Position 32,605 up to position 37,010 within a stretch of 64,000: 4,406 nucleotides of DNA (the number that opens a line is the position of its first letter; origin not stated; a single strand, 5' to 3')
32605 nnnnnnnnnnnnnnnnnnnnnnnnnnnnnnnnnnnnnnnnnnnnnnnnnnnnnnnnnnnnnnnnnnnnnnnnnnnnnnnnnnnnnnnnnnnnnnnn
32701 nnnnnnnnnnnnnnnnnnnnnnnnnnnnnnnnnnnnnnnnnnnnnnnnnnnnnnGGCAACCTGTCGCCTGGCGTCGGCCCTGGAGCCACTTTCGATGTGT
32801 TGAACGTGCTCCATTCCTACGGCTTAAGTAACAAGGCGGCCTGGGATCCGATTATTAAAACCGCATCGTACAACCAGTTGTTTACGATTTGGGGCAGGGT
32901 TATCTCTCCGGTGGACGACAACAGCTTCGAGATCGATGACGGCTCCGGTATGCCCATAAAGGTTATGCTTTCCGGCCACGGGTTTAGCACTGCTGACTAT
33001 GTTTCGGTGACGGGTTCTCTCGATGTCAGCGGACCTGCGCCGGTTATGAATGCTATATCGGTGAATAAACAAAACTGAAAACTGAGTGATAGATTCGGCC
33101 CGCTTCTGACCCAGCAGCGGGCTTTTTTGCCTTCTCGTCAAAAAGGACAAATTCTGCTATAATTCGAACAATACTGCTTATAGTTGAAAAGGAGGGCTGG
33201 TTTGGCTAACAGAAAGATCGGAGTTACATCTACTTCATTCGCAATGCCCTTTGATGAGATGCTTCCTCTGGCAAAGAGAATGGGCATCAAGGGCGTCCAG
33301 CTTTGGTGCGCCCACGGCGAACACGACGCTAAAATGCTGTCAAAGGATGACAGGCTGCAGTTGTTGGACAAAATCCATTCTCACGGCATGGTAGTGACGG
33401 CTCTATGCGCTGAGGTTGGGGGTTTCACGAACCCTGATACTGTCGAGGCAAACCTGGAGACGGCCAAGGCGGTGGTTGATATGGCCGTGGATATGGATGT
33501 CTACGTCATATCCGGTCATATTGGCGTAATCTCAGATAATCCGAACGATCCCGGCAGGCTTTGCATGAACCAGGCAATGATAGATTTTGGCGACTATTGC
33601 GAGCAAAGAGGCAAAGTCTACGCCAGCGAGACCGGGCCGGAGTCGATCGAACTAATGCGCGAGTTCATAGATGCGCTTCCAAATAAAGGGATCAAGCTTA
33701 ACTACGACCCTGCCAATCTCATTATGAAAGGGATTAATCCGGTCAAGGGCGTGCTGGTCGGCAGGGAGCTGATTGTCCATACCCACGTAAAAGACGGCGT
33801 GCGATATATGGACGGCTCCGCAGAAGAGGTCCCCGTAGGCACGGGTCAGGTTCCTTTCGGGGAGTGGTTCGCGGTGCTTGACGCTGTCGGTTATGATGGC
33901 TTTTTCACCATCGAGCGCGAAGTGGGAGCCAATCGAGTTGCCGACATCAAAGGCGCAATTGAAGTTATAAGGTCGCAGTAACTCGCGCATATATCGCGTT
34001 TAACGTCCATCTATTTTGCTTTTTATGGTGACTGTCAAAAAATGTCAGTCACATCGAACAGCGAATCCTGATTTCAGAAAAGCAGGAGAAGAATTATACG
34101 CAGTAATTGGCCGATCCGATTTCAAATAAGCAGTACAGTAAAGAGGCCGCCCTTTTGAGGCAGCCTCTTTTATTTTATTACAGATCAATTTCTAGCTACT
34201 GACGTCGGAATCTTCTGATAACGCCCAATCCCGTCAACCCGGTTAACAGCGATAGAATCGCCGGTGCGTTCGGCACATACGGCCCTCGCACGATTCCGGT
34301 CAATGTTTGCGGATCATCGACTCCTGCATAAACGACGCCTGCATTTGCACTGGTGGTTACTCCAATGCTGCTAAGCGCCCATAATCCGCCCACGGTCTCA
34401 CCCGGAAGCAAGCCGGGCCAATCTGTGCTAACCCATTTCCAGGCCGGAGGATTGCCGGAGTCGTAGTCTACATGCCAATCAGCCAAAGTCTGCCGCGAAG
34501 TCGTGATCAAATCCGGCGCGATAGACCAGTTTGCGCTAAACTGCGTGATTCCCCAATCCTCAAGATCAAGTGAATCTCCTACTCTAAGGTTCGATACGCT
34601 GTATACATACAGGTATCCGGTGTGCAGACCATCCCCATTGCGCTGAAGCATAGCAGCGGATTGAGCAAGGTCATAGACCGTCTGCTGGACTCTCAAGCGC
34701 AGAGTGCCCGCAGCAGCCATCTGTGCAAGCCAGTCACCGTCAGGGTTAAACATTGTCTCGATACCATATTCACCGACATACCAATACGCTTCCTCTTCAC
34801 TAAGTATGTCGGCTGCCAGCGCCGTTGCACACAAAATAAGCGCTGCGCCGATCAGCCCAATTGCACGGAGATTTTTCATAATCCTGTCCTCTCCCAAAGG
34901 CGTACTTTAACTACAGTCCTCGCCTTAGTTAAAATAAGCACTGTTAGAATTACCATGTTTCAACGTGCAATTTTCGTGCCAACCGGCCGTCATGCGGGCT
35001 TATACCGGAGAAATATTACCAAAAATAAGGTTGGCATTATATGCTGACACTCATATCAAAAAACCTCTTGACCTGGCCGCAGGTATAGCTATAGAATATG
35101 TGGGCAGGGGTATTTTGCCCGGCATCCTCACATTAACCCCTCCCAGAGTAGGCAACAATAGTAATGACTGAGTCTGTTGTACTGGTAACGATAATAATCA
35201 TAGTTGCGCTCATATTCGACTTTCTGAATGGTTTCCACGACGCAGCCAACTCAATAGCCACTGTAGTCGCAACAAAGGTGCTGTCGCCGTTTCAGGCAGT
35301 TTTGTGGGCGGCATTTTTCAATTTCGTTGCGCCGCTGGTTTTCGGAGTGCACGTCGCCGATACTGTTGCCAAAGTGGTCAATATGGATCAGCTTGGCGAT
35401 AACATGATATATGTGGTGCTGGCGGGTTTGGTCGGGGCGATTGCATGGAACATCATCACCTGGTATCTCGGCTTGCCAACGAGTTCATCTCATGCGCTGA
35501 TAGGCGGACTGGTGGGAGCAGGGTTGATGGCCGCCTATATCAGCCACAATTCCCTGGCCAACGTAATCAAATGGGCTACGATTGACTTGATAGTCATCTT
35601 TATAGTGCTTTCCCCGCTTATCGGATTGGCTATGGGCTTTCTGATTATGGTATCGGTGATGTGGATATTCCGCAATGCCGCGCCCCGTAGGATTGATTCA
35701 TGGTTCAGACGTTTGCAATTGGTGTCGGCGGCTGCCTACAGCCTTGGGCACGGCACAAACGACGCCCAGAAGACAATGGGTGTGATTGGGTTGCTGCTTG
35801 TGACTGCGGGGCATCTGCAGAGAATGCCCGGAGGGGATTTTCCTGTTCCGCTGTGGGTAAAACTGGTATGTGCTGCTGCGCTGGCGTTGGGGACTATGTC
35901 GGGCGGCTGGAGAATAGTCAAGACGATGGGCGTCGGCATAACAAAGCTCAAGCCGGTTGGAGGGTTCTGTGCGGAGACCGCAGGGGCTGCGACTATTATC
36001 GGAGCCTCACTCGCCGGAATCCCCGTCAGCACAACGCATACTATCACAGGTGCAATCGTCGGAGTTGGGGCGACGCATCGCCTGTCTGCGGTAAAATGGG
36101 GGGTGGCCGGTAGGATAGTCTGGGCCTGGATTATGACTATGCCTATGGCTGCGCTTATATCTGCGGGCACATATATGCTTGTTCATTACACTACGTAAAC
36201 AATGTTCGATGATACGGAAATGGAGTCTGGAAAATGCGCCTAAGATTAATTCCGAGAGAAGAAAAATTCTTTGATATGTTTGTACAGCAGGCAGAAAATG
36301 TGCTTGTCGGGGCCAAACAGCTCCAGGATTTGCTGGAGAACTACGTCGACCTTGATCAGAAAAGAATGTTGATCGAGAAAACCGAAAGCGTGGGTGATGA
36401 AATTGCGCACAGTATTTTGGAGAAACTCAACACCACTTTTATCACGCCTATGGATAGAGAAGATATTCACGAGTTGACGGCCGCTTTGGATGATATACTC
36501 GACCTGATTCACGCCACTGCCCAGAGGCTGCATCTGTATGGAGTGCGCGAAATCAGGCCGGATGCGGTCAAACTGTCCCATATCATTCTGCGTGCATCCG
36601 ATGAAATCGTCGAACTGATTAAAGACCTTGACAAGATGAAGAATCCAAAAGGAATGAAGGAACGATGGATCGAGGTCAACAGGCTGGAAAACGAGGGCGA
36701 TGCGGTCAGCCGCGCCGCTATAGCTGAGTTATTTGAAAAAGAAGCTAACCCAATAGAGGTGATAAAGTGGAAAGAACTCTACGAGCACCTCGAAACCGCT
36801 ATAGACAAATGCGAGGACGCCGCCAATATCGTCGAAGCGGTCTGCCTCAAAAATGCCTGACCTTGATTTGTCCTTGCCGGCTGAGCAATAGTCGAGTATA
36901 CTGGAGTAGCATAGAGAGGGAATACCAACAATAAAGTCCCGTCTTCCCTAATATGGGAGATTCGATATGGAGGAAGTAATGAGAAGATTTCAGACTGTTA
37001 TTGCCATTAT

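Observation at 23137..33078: Tandem pair of giant secreted multidomain peptidoglycan-amidase proteins sharing a C-terminal OB-fold-like module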

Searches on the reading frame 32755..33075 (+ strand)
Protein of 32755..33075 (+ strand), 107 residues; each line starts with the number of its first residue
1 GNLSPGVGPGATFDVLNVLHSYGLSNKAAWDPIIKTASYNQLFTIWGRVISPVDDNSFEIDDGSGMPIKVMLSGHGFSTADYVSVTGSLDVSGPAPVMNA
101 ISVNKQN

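Call 11: search_protein_families(library=pfam, proteins=[window:32800-33075:+], max_evalue=10)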
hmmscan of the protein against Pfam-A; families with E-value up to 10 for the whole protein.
seq(92 aa): 2 families
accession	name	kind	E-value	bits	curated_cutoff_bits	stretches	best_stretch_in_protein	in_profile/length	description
PF16100.11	RMI2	-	0.0024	18.1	29.4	1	32-88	45-111/132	RecQ-mediated genome instability protein 2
PF04076.19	BOF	-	0.011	16.3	25.8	1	20-75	29-88/103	Bacterial OB fold (BOF) protein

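Call 37: find_related_loci(query=A5, collection=genome_contigs, flank=6000)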
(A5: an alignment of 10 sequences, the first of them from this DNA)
Query A5 (107 aa) in genome_contigs; peptide patterns used: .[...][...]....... (x = any residue, [..] = any of these).
343 stretches matched a pattern; 43 encode a relative of the query (tblastn E <= 1e-3); 42 distinct loci.
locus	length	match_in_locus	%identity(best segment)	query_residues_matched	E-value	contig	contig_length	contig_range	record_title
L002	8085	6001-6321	64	1-107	2e-43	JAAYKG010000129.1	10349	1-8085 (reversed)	MAG: Armatimonadota bacterium isolate AS10tlH2TH_387 137626_AS10, whole genome shotgun sequence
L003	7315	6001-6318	65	1-107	9e-44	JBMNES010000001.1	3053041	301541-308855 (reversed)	MAG: Armatimonadota bacterium isolate SBF912LR0HQ0044 contig_28947, whole genome shotgun sequence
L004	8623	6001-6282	48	12-106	3e-25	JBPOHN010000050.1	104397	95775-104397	MAG: Armatimonadota bacterium isolate MAG_188 c_000000311728, whole genome shotgun sequence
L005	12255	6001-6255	56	22-107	3e-25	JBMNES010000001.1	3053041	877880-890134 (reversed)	MAG: Armatimonadota bacterium isolate SBF912LR0HQ0044 contig_28947, whole genome shotgun sequence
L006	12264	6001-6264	55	19-107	6e-25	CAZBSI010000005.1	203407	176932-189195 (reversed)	MAG TPA_asm: uncultured bacterium isolate SRP216815_co1_264 genome assembly, contig: NODE_75_length_203407_cov_73.965892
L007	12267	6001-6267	46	13-100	5e-20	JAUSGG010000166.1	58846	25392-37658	MAG: Armatimonadota bacterium isolate E14_metabat.bin.108 E14_k141_1292258, whole genome shotgun sequence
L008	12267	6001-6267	46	13-100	5e-19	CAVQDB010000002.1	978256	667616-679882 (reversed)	MAG: uncultured Armatimonadetes bacterium isolate MFD02416.bin.3.344 genome assembly, contig: contig_36192, whole genome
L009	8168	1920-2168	48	23-106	3e-18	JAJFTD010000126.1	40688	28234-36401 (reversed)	MAG: bacterium isolate bin.10 k141_3407703, whole genome shotgun sequence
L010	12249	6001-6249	49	21-103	5e-17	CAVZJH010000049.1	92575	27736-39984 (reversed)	MAG: uncultured bacterium isolate MFD01112.bin.2.12 genome assembly, contig: contig_2248, whole genome shotgun sequence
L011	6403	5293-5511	49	21-93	2e-16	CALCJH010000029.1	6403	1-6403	MAG: uncultured bacterium isolate H1_Bin_MAXBIN__082_sub_1 genome assembly, contig: c_000000063826, whole genome shotgun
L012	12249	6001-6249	44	17-100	6e-15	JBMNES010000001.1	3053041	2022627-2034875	MAG: Armatimonadota bacterium isolate SBF912LR0HQ0044 contig_28947, whole genome shotgun sequence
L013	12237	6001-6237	44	23-100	3e-14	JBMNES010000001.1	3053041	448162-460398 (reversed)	MAG: Armatimonadota bacterium isolate SBF912LR0HQ0044 contig_28947, whole genome shotgun sequence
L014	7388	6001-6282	40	13-107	3e-14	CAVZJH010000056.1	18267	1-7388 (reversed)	MAG: uncultured bacterium isolate MFD01112.bin.2.12 genome assembly, contig: contig_2262, whole genome shotgun sequence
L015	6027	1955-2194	42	21-100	5e-14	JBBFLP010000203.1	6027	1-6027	MAG: Armatimonadota bacterium isolate Uz-U4-28 NODE_6938_length_6027_cov_8.477060, whole genome shotgun sequence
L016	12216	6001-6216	48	23-93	4e-14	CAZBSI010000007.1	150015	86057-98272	MAG TPA_asm: uncultured bacterium isolate SRP216815_co1_264 genome assembly, contig: NODE_131_length_150015_cov_76.91179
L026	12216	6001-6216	41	21-90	9e-12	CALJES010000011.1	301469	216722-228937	MAG: uncultured bacterium isolate S1_Bin_METABAT__45_1 genome assembly, contig: c_000003030176, whole genome shotgun seq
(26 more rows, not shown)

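Call 72: search_protein_families(library=ncbifam, proteins=[window:32755-33075:+], max_evalue=10)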
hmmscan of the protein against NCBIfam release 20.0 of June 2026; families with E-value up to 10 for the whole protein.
seq(107 aa): 2 families
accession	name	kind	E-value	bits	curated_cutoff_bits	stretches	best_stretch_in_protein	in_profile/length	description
TIGR00156.1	TIGR00156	subfamily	0.038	14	108.15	1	35-94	52-115/128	YgiW/YdeI family stress tolerance OB fold protein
NF033674.1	stress_OB_fold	domain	0.082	13.1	35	1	34-90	35-95/111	NirD/YgiW/YdeI family stress tolerance protein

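Call 75: search_protein_families(library=pfam, proteins=[L012:6816-8261:-, L026:2299-3315:+, L026:8014-9663:+, L012:9002-10351:+, L026:7022-7975:+, L026:6310-7053:+, L026:402-1514:+, L026:9710-10519:-, L026:3577-4929:+, L009:2341-6882:+], max_evalue=0.0001)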
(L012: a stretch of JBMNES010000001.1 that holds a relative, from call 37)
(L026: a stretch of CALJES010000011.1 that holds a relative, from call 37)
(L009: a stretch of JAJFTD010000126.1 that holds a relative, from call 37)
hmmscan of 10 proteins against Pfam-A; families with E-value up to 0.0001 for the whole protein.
L012:6816-8261:- (482 aa): 4 families
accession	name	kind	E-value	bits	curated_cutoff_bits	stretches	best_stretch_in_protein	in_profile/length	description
PF19051.5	GFO_IDH_MocA_C2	-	2.8e-34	119.2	23.3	1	262-481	46-253/254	Oxidoreductase family, C-terminal alpha/beta domain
PF01408.29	GFO_IDH_MocA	-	2e-22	80.6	24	1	94-219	1-119/120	Oxidoreductase family, NAD-binding Rossmann fold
PF22725.1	GFO_IDH_MocA_C3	-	7.9e-08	32.8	27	0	290-385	34-122/124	GFO/IDH/MocA C-terminal domain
PF10518.14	TAT_signal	-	4.5e-06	26.8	22.7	1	46-66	1-21/21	TAT (twin-arginine translocation) pathway signal sequence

L026:2299-3315:+ (339 aa): 4 families
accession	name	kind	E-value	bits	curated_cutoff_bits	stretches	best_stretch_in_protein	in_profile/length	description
PF01408.29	GFO_IDH_MocA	-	1e-28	100.9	24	1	5-124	1-120/120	Oxidoreductase family, NAD-binding Rossmann fold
PF22725.1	GFO_IDH_MocA_C3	-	2.6e-13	50.5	27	1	133-240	2-123/124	GFO/IDH/MocA C-terminal domain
PF03447.22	NAD_binding_3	-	2.4e-06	28.7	24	1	29-122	22-115/116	Homoserine dehydrogenase, NAD binding domain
PF02894.22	GFO_IDH_MocA_C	-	2.5e-05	24.6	22.9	0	136-334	1-215/218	Oxidoreductase family, C-terminal alpha/beta domain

L026:8014-9663:+ (550 aa): 1 family
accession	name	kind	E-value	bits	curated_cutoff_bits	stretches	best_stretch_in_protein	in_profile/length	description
PF00474.23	SSF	-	4e-37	128.5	22.8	1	43-484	1-406/406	Sodium:solute symporter family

L012:9002-10351:+ (450 aa): 4 families
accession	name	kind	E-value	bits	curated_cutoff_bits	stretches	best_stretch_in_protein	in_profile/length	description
PF00005.33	ABC_tran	-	2.4e-33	116.1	25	1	41-190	1-137/137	ABC transporter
PF13304.12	AAA_21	-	6.2e-12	46.6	27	0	53-76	1-24/304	AAA domain, putative AbiEii toxin, Type IV TA system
PF02463.25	SMC_N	-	1.2e-06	28.6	40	1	51-217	24-196/220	RecF/RecN/SMC N terminal domain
PF13555.12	AAA_29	-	1.6e-05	25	27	1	51-80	22-51/61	P-loop containing region of AAA domain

L026:7022-7975:+ (318 aa): 1 family
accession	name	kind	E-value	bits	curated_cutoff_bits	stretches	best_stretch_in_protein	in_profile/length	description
PF03328.21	HpcH_HpaI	-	9.3e-27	94.2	25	1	71-281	12-215/221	HpcH/HpaI aldolase/citrate lyase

L026:6310-7053:+ (248 aa): 2 families
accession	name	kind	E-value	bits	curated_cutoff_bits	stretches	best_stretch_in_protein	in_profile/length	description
PF07729.17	FCD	-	4.5e-21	76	24.3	1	127-242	3-123/125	FCD domain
PF00392.27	GntR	-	6.7e-19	67.8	27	1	38-100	2-64/64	Bacterial regulatory proteins, gntR family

L026:402-1514:+ (371 aa): 2 families
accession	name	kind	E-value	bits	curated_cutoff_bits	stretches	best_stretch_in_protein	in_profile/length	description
PF01041.23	DegT_DnrJ_EryC1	-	1.4e-128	429.6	19.8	1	18-366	3-360/360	DegT/DnrJ/EryC1/StrS aminotransferase family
PF00155.27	Aminotran_1_2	-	6.2e-07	29.4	19.7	1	23-273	24-293/361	Aminotransferase class I and II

L026:9710-10519:- (270 aa): 1 family
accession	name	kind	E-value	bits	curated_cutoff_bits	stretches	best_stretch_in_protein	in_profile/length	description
PF07963.17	N_methyl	-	9.7e-10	38.1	21.2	1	5-30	2-27/27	Prokaryotic N-terminal methylation motif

L026:3577-4929:+ (451 aa): 0 families

L009:2341-6882:+ (1514 aa): 1 family
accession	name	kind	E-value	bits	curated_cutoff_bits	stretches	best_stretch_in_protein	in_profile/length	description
PF13385.13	Laminin_G_3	-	5.6e-10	40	27.6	0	872-1032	17-150/151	Concanavalin A-like lectin/glucanases superfamily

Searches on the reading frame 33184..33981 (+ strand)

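Call 9: search_protein_families(library=pfam, proteins=[window:33184-33981:+], max_evalue=0.001)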
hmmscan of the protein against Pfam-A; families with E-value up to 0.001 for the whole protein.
window:33184-33981:+ (265 aa): 1 family
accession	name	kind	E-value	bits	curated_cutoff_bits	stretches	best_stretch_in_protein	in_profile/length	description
PF01261.30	AP_endonuc_2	-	7.4e-27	95.1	31.1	1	29-264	3-248/249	Xylose isomerase-like TIM barrel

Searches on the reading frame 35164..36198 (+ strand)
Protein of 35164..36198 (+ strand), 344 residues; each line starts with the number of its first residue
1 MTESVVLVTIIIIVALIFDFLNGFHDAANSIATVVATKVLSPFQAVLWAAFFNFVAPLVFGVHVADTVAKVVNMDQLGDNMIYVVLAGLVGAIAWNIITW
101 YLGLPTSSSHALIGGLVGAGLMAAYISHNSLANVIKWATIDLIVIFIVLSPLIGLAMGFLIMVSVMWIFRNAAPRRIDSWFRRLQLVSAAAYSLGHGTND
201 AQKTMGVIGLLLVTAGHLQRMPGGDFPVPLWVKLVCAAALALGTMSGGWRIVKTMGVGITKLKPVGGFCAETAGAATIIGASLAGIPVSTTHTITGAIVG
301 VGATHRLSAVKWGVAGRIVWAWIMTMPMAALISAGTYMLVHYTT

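Call 9: search_protein_families(library=pfam, proteins=[window:35164-36198:+], max_evalue=0.001)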
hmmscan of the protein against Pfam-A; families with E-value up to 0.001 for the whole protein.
window:35164-36198:+ (344 aa): 1 family
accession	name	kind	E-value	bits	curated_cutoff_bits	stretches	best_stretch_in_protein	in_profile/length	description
PF01384.25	PHO4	-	1.3e-95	320.8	33.7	1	22-333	1-350/350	Phosphate transporter family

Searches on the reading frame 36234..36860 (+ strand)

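Call 9: search_protein_families(library=pfam, proteins=[window:36234-36860:+], max_evalue=0.001)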
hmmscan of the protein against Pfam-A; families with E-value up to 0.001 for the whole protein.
window:36234-36860:+ (208 aa): 1 family
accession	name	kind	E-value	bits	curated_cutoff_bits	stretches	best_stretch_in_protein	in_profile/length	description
PF01865.21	PhoU_div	-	8.9e-27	94.3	24.4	1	6-204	7-212/214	Protein of unknown function DUF47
